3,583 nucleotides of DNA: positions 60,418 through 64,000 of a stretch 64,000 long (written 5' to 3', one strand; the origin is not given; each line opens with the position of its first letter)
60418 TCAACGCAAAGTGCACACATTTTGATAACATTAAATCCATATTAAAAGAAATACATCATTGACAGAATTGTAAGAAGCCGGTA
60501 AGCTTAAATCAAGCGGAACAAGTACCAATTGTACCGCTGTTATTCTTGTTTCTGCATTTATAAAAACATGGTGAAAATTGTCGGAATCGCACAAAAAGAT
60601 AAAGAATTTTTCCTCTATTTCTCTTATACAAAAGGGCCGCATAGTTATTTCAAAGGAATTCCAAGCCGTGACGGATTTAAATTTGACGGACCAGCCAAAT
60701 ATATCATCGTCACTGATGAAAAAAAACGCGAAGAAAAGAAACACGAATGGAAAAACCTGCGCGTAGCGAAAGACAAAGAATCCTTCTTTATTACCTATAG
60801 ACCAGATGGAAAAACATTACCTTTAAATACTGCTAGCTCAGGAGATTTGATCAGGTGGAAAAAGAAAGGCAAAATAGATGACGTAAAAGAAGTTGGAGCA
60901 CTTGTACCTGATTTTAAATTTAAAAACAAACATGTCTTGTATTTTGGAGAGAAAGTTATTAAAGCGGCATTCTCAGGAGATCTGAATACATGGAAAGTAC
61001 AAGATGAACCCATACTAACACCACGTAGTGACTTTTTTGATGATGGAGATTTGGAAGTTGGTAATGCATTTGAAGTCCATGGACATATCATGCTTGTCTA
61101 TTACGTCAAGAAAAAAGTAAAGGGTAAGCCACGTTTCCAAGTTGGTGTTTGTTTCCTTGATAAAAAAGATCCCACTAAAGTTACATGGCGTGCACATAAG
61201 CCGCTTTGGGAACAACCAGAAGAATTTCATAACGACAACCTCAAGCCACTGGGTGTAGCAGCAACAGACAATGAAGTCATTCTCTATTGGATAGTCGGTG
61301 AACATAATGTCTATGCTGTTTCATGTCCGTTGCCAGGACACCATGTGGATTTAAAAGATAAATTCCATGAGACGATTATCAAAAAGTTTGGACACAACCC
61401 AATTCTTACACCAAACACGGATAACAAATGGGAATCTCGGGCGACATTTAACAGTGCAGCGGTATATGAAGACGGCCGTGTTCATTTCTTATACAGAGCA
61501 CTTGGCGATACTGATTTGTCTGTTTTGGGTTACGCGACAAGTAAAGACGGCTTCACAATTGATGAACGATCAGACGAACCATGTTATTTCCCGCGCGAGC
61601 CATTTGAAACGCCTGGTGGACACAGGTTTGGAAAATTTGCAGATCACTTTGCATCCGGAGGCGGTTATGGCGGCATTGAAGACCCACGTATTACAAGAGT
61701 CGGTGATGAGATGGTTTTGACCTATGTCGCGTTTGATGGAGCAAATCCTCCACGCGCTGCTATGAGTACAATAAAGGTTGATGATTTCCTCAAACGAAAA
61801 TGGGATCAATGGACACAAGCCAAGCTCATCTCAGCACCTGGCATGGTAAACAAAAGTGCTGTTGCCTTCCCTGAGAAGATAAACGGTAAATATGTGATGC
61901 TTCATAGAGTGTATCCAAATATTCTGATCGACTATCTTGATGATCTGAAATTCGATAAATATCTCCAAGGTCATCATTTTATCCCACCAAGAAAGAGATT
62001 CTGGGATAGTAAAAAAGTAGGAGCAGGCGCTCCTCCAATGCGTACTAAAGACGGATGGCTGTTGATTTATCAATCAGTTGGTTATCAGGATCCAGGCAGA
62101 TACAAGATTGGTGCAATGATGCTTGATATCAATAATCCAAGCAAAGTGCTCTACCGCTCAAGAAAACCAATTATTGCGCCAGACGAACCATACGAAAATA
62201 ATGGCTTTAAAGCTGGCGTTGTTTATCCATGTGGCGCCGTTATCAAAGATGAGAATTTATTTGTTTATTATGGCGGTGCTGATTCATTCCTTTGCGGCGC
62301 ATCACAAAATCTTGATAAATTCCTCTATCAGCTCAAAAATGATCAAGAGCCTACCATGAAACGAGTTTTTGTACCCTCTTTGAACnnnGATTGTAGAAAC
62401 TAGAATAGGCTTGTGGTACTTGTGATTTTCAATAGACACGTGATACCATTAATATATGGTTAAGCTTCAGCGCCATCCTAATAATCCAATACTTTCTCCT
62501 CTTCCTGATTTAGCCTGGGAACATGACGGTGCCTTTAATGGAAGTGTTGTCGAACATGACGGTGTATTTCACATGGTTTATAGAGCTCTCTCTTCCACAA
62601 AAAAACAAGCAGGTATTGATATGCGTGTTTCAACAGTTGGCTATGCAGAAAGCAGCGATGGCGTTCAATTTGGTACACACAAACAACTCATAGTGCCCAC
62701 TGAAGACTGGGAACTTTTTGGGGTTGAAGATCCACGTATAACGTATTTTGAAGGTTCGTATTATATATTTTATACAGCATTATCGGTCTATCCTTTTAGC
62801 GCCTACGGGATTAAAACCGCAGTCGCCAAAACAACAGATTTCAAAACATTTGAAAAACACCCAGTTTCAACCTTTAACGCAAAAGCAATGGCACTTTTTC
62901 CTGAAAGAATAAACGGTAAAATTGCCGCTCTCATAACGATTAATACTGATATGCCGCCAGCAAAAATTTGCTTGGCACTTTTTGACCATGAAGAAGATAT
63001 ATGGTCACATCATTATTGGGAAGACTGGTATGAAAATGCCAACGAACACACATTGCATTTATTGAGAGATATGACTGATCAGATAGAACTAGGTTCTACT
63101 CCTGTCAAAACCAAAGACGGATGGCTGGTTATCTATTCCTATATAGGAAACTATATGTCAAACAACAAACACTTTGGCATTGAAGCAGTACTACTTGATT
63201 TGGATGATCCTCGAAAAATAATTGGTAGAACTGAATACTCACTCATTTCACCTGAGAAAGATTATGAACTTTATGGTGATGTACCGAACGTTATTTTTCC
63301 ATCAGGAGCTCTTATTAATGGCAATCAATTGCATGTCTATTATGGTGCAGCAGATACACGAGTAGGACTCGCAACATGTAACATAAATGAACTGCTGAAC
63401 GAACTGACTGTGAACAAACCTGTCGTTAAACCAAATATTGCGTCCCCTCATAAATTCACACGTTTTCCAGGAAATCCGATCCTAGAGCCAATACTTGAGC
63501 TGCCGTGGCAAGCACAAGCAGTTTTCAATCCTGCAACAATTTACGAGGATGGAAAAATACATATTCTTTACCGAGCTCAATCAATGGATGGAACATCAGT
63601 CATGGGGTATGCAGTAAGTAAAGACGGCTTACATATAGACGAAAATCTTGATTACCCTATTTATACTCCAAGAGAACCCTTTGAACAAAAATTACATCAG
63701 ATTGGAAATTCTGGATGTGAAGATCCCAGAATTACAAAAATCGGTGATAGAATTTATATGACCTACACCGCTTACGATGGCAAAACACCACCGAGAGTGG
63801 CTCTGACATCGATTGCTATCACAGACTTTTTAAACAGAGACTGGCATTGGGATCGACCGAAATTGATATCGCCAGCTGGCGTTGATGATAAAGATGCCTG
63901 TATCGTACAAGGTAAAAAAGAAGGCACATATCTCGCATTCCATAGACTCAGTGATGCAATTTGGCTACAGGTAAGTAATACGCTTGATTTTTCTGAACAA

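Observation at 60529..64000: Two adjacent multi-domain GH130-like (DUF377) genes with up to three propeller units each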

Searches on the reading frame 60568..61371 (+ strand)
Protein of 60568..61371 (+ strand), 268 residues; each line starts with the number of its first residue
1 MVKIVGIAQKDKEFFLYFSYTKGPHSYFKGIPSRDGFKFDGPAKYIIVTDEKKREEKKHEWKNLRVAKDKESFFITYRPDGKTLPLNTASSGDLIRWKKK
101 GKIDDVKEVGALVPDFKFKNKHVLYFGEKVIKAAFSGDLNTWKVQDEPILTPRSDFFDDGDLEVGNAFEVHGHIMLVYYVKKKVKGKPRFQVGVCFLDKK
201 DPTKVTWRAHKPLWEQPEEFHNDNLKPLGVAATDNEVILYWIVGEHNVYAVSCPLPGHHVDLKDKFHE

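Call 49: search_protein_families(library=ncbifam, proteins=[window:60568-61371:+], max_evalue=1)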
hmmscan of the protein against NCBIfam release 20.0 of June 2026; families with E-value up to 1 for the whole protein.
window:60568-61371:+ (268 aa): 3 families
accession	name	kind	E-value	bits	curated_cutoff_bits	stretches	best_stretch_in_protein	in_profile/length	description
NF052550.1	BManbPhaseBMBP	equivalog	7.6e-15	55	450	1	33-227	65-258/296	beta-1,2-mannobiose phosphorylase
NF058598.1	BetMansidBT3780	equivalog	1.7e-11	43.9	550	1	33-221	100-324/366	beta-1,2-mannosidase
NF050092.1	BtaManbiosPhlase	equivalog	2.1e-05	23.6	550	1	126-245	212-333/351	BtaManbiosPhlase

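Call 50: search_protein_families(library=pfam, proteins=[window:60568-61371:+], max_evalue=1)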
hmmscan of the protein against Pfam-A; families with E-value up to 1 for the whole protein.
window:60568-61371:+ (268 aa): 0 families

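Call 58: predict_structure(alignment_id=A2)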
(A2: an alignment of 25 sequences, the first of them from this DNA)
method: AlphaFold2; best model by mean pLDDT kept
length: 268 residues; sequences in the alignment: 25
mean_pLDDT: 90.7   pTM: 0.89
mean pLDDT of the five models: 90.7, 90.6, 89.8, 89.6, 88.5
residues with pLDDT >= 90: 204; 70-90: 52; 50-70: 3; < 50: 9
segments of 3 or more residues with pLDDT < 50: 260-268
pLDDT, mean of each block of 10 residues (from residue 1): 90 91 90 92 93 88 92 91 86 94 93 95 97 95 96 96 95 94 92 96 95 94 93 91 91 77 40
secondary structure, 60 per line:
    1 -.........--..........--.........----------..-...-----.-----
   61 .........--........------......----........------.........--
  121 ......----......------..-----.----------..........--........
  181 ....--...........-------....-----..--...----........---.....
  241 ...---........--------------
elements in order: E2-10 E13-22 E25-33 E47-49 E61-69 E72-79 E86-91 E96-103 E110-118 E121-126 E131-136 E161-170 E173-184 E187-197 E205-208 E225-232 E236-243 E247-254

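Call 62: fold_search(model_id=the predicted structure, library=pdb)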
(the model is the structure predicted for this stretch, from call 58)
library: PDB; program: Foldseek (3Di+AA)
matches with E <= 10: 922; with E <= 0.001: 229
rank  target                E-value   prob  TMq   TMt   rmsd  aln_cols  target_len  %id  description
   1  3taw                  1.2e-13  1.00  0.74  0.58   4.4       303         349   21  Crystal structure of a putative glycoside hydrolase (BDI_3141) from Parabacteroides distasonis ATCC 8503 at 1.70 A resol (released 2011-08-24)
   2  3r67_A                1.6e-13  1.00  0.74  0.58   4.4       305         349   22  Crystal structure of a putative glycosidase (BT_4094) from BACTEROIDES THETAIOTAOMICRON VPI-5482 at 2.30 A resolution (released 2011-04-13)
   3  4onz                  1.8e-13  1.00  0.71  0.58   5.0       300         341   21  Crystal structure of a putative glycoside hydrolase (BACOVA_02161) from Bacteroides ovatus ATCC 8483 at 1.85 A resolutio (released 2014-02-26)
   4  9gph_B                4.3e-13  1.00  0.73  0.67   4.8       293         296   20  Teth514_1788 1,2-beta-oligomannan phosphorylase in complex with mannose (-1) and phosphate (released 2025-09-17)
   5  3r67_D                5.3e-13  1.00  0.73  0.57   4.9       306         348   22  Crystal structure of a putative glycosidase (BT_4094) from BACTEROIDES THETAIOTAOMICRON VPI-5482 at 2.30 A resolution (released 2011-04-13)
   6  9fj8_B                6.4e-13  1.00  0.74  0.67   4.8       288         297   21  Teth514_1788 1,2-beta-oligomannan phosphorylase in complex with mannotetraose (released 2025-06-11)
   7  9fj8_A                7.4e-13  1.00  0.73  0.67   4.8       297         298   20  Teth514_1788 1,2-beta-oligomannan phosphorylase in complex with mannotetraose (released 2025-06-11)
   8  3qc2_A                7.8e-13  1.00  0.73  0.56   4.6       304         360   19  Crystal structure of a glycosyl hydrolase (BACOVA_03624) from Bacteroides ovatus at 2.30 A resolution (released 2011-02-09)
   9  5a7v_B                9.5e-13  1.00  0.75  0.58   4.5       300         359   18  The GH130 family of mannoside phosphorylases contains glycoside hydrolases that target beta-1,2 mannosidic linkages in (released 2015-08-26)
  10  1vkd_B                1.7e-12  1.00  0.76  0.63   3.9       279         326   19  Crystal structure of a predicted glycosidase (tm1225) from thermotoga maritima msb8 at 2.10 A resolution (released 2004-05-25)
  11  9gph_A                1.7e-12  1.00  0.73  0.65   5.1       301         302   20  Teth514_1788 1,2-beta-oligomannan phosphorylase in complex with mannose (-1) and phosphate (released 2025-09-17)
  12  5a7v_A                1.8e-12  1.00  0.74  0.56   4.3       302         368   18  The GH130 family of mannoside phosphorylases contains glycoside hydrolases that target beta-1,2 mannosidic linkages in (released 2015-08-26)
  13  3qc2_B                2.3e-12  1.00  0.72  0.56   4.9       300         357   19  Crystal structure of a glycosyl hydrolase (BACOVA_03624) from Bacteroides ovatus at 2.30 A resolution (released 2011-02-09)
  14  7fir_C                3.3e-12  1.00  0.73  0.65   5.3       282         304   18  The crystal structure of beta-1,2-mannobiose phosphorylase in complex with 1,4-mannobiose (released 2022-01-05)
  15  1vkd_A                3.4e-12  1.00  0.77  0.65   4.3       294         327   18  Crystal structure of a predicted glycosidase (tm1225) from thermotoga maritima msb8 at 2.10 A resolution (released 2004-05-25)
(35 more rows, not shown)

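Call 76: search_protein_representatives(alignment_id=A2)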
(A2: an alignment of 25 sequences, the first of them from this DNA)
Query: 25 sequences, 269 profile positions. Proteins with E-value up to 0.001 (for the whole library): 916; up to 1e-10: 392; up to 1e-30: 119. The best 150 are listed.
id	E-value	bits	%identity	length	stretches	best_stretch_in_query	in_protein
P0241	3.8e-117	406.7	-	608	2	1-267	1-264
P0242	8.8e-90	317.0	-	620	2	5-255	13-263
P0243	8.5e-73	261.3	-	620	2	6-253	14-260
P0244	1.1e-67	244.6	-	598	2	5-253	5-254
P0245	3.7e-66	239.5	-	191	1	1-191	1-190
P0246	1.5e-64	234.3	-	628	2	5-246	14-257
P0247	3.5e-63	229.8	-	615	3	30-219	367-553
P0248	1.2e-62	228.0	-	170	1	1-169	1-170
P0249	4.6e-62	226.1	-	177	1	1-175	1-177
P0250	9.7e-62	225.1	-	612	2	6-259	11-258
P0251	2.9e-61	223.5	-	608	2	5-247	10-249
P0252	2.0e-60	220.7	-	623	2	6-260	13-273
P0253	5.5e-60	219.3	-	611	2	5-252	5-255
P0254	6.1e-60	219.2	-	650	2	10-258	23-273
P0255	1.8e-59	217.7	-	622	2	5-253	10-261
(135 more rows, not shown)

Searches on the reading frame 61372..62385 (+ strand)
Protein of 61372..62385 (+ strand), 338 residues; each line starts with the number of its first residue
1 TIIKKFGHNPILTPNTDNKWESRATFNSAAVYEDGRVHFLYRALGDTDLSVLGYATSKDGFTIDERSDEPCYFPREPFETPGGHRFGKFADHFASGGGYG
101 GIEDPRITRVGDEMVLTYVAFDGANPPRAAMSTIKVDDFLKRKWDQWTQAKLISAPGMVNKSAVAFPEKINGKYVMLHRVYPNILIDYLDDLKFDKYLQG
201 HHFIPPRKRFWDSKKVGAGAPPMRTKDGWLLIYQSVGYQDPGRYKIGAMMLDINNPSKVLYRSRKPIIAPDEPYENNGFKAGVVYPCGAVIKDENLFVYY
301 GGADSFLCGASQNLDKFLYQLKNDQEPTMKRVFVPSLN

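Call 49: search_protein_families(library=ncbifam, proteins=[window:61372-62385:+], max_evalue=1)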
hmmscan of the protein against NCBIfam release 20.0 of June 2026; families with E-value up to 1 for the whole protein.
window:61372-62385:+ (338 aa): 3 families
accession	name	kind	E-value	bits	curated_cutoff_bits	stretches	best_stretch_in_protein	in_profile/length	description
NF052550.1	BManbPhaseBMBP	equivalog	3.6e-68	230.1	450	1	4-315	5-292/296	beta-1,2-mannobiose phosphorylase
NF050092.1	BtaManbiosPhlase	equivalog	3.3e-49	167.7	550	1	101-321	138-350/351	BtaManbiosPhlase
NF058598.1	BetMansidBT3780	equivalog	1.1e-29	103.7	550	1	17-309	54-359/366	beta-1,2-mannosidase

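Call 50: search_protein_families(library=pfam, proteins=[window:61372-62385:+], max_evalue=1)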
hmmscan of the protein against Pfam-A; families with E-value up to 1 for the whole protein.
window:61372-62385:+ (338 aa): 1 family
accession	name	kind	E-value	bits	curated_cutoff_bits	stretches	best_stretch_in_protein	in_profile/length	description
PF04041.19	Glyco_hydro_130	-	3.3e-45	154.9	26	1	21-318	31-315/320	beta-1,4-mannooligosaccharide phosphorylase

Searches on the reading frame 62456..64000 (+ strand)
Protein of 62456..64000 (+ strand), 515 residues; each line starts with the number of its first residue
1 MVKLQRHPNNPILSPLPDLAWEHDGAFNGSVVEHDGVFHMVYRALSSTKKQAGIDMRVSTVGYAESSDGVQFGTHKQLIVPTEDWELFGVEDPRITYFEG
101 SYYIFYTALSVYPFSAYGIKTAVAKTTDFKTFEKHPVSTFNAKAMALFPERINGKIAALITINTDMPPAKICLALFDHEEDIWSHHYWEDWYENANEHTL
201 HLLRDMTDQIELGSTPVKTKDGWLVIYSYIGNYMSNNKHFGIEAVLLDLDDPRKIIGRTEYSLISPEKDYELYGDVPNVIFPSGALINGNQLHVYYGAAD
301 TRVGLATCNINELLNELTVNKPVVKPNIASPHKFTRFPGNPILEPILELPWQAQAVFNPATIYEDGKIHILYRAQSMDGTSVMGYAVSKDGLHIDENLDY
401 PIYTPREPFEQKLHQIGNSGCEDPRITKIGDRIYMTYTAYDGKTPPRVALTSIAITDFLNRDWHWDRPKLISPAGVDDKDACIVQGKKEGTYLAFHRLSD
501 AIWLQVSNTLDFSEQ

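Call 8: search_protein_families(library=pfam, proteins=[window:62456-64000:+], max_evalue=0.1)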
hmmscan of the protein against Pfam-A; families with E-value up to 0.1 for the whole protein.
window:62456-64000:+ (515 aa): 3 families
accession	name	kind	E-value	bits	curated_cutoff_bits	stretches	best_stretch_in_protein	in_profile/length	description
PF04041.19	Glyco_hydro_130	-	5.3e-71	239.6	26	2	25-316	34-317/320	beta-1,4-mannooligosaccharide phosphorylase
PF04616.20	Glyco_hydro_43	-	0.00037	20.4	32.2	0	61-109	35-86/288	Glycosyl hydrolases family 43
PF00251.26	Glyco_hydro_32N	-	0.089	12.8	22.1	0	22-134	65-171/307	Glycosyl hydrolases family 32 N-terminal domain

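Call 9: search_protein_families(library=ncbifam, proteins=[window:62456-64000:+], max_evalue=0.1)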
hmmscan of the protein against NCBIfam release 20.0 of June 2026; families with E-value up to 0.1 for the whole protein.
window:62456-64000:+ (515 aa): 5 families
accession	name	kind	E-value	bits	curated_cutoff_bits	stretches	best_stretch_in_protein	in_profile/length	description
NF052550.1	BManbPhaseBMBP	equivalog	2e-89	299.9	450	2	1-313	1-294/296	beta-1,2-mannobiose phosphorylase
NF050092.1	BtaManbiosPhlase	equivalog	1.3e-56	192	550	2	57-317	105-350/351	BtaManbiosPhlase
NF058598.1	BetMansidBT3780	equivalog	6.4e-45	153.8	550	3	326-452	35-162/366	beta-1,2-mannosidase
TIGR01322.1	scrB_fam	subfamily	0.00033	19.5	356.4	1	17-105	77-162/447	sucrose-6-phosphate hydrolase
NF041092.1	beta-fruc_BfrA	equivalog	0.0028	16.5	900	0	23-80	70-124/433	beta-fructosidase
